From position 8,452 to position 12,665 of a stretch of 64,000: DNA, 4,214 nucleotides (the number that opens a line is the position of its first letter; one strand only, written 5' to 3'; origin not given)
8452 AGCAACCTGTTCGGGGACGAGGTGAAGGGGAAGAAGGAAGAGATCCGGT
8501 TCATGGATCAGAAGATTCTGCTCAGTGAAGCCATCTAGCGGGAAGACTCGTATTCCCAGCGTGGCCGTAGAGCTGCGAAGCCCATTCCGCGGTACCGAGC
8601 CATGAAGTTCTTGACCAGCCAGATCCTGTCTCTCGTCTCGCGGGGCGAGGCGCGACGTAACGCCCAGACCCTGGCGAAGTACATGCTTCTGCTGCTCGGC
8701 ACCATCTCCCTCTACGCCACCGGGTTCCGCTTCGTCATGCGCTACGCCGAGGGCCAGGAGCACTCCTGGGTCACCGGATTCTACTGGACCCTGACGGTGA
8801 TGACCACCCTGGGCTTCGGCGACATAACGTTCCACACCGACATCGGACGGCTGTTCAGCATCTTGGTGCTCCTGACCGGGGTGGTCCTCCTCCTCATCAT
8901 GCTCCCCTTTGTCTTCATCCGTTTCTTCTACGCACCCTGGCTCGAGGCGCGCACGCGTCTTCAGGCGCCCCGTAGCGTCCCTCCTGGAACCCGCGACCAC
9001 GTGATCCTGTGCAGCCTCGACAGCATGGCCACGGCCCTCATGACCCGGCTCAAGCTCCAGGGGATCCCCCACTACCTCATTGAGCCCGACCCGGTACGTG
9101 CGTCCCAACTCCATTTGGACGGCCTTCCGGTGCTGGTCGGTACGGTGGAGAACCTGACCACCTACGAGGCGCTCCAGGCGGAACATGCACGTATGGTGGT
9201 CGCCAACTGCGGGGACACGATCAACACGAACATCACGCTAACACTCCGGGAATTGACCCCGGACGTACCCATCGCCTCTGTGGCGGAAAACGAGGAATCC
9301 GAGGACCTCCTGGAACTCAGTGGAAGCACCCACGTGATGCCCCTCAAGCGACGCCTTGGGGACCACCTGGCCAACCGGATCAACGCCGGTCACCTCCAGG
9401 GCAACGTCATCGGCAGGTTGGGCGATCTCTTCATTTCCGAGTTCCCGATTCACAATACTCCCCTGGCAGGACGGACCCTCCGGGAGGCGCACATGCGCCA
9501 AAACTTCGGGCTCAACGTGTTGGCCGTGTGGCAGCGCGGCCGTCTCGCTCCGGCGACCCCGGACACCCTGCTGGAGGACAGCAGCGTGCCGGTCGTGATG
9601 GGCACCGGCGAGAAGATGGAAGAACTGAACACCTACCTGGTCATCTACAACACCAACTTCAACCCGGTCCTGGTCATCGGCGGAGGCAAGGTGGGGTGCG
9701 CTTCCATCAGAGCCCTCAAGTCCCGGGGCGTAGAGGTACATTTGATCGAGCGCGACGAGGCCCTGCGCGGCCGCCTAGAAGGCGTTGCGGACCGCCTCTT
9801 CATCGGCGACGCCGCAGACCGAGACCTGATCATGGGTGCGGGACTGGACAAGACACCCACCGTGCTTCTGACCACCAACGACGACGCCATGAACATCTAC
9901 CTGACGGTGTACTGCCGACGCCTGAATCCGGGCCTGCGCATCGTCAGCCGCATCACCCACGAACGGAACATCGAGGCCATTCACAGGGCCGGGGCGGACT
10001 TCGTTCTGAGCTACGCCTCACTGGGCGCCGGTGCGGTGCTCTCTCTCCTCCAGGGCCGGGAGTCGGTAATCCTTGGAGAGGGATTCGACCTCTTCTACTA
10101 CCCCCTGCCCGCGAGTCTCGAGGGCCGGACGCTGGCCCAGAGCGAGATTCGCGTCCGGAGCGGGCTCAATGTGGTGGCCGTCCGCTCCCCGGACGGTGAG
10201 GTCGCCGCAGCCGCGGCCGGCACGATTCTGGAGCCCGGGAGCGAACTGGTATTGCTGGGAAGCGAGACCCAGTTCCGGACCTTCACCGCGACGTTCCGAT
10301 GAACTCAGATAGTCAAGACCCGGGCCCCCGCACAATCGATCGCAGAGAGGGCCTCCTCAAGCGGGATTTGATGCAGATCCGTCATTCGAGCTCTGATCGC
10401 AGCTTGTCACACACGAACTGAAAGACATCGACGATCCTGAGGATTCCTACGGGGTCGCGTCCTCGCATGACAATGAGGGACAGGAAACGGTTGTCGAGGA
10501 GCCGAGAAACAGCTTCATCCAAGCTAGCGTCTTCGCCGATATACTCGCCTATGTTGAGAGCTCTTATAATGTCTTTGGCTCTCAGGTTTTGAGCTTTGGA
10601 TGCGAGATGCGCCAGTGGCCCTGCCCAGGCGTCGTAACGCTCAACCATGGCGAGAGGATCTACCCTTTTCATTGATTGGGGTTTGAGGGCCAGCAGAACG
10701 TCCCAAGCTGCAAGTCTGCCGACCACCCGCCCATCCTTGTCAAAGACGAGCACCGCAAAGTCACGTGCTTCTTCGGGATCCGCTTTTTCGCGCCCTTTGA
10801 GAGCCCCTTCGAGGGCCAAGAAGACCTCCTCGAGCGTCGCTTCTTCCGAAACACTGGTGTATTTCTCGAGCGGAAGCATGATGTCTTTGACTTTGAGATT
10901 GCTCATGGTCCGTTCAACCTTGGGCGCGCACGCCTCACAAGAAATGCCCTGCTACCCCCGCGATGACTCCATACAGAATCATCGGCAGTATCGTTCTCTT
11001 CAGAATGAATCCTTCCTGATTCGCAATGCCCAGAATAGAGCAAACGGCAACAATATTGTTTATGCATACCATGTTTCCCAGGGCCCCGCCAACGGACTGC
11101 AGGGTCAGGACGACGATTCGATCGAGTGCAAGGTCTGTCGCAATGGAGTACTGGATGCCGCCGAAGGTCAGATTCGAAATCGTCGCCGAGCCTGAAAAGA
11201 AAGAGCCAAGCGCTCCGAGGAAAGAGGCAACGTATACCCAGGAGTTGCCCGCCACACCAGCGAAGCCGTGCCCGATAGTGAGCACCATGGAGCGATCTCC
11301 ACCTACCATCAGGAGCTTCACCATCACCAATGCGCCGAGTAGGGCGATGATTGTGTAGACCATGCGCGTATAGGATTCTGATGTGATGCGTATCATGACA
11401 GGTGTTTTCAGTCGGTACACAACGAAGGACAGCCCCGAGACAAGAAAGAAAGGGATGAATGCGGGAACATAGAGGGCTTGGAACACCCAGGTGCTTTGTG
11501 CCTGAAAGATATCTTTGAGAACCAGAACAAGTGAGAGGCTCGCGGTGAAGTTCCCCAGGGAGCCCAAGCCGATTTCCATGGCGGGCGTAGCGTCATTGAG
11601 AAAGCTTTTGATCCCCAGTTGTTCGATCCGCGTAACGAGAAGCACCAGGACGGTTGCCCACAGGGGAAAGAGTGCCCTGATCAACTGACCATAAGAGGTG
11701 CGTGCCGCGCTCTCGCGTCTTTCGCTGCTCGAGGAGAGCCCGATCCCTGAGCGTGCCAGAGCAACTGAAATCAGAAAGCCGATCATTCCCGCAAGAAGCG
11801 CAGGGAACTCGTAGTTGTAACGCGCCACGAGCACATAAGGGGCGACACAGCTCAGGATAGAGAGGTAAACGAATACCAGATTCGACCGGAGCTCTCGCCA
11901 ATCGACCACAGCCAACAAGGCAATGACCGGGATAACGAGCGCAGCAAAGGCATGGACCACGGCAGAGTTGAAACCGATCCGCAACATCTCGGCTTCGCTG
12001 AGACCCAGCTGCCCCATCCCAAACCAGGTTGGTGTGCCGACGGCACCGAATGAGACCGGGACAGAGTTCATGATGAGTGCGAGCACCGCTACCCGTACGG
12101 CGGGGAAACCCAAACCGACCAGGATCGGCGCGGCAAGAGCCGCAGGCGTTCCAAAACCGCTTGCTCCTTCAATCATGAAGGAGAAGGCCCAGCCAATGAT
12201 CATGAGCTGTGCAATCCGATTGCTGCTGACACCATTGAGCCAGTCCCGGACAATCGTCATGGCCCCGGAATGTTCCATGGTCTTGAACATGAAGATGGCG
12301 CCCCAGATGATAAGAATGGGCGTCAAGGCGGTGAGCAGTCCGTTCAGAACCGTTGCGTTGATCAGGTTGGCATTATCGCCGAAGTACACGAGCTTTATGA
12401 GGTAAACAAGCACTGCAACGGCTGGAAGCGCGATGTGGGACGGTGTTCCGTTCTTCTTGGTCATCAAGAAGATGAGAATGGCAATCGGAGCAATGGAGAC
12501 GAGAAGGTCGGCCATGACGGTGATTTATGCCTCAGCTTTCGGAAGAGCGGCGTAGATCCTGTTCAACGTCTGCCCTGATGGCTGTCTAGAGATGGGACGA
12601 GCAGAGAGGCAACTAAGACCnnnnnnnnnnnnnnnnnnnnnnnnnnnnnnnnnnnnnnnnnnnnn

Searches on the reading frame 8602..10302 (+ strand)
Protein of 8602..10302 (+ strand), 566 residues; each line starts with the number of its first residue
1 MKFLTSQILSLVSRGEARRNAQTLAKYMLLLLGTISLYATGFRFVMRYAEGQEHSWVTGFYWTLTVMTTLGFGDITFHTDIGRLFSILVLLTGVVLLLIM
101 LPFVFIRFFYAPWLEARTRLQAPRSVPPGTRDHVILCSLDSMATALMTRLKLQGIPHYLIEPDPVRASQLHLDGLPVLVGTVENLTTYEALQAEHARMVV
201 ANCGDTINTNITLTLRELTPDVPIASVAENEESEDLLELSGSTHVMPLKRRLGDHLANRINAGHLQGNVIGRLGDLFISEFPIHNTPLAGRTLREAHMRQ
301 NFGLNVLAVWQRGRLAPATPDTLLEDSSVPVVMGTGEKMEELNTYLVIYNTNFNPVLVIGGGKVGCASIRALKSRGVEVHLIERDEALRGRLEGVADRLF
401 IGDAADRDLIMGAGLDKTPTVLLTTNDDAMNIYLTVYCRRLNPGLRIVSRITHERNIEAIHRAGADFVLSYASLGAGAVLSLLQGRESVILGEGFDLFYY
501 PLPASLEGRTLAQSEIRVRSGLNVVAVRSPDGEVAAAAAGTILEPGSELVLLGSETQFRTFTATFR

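Call 5: search_protein_families(library=ncbifam, proteins=[window:8602-10302:+], max_evalue=0.00001)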
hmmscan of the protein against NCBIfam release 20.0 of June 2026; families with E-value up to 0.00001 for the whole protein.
window:8602-10302:+ (566 aa): 18 families
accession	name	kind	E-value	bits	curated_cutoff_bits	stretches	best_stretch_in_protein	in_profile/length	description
NF007828.0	PRK10537.1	equivalog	1.5e-26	93.4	425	2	356-485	253-380/403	voltage-gated potassium channel protein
NF007039.0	PRK09496.3-2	equivalog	6.1e-21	74.8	293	1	158-487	27-363/446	Trk system potassium transporter TrkA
NF007034.0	PRK09496.2-1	subfamily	6.1e-18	64.9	344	1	275-468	148-343/445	Trk system potassium transporter TrkA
NF007037.0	PRK09496.2-4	equivalog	1.9e-15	56.6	445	1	277-442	163-328/454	Trk system potassium transporter TrkA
NF007041.0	PRK09496.3-4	equivalog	1.7e-14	53.4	386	1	304-488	177-363/450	Trk system potassium transporter TrkA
NF007043.0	PRK09496.3-6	equivalog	2.3e-13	49.7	384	1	317-552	196-431/445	Trk system potassium transporter TrkA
NF007032.0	PRK09496.1-4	equivalog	2.7e-12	46.4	309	1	286-481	163-359/457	Trk system potassium transporter TrkA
NF007040.0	PRK09496.3-3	equivalog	1e-10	40.8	455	1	285-441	164-322/462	Trk system potassium transporter TrkA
NF007031.0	PRK09496.1-2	equivalog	2.3e-10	40.1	289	1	281-468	165-351/458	Trk system potassium transporter TrkA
NF007030.0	PRK09496.1-1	equivalog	3e-10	39.3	371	1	297-473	177-352/458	Trk system potassium transporter TrkA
NF007950.1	PRK10669.1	equivalog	1e-09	37.8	700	0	354-469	418-533/547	YbaL family putative K(+) efflux transporter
NF007036.0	PRK09496.2-3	subfamily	1.5e-08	33.8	407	1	280-485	158-364/448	Trk system potassium transporter TrkA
NF002924.0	PRK03562.1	equivalog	3.1e-08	32.5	752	1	352-461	401-510/623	glutathione-regulated potassium-efflux system protein KefC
NF007042.0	PRK09496.3-5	equivalog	6.9e-08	31.6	467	1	356-464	3-117/466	Trk system potassium transporter TrkA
NF002973.0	PRK03659.1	equivalog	7.3e-08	31.4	804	1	354-452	401-499/602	glutathione-regulated potassium-efflux system protein KefB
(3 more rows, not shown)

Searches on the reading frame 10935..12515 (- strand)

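Call 5: search_protein_families(library=ncbifam, proteins=[window:10935-12515:-], max_evalue=0.00001)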
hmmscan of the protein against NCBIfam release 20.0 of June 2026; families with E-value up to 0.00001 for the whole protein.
window:10935-12515:- (526 aa): 3 families
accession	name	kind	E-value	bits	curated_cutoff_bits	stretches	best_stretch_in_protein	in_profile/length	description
TIGR00795.1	lctP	subfamily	6.5e-117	391.5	341.15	1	3-522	8-524/530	lactate permease LctP family transporter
NF007740.0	PRK10420.1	equivalog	1.1e-29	103.6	918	1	8-521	20-537/551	L-lactate permease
NF007249.0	PRK09695.1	equivalog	2.2e-23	82.7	1121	1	5-210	19-221/560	glycolate permease GlcA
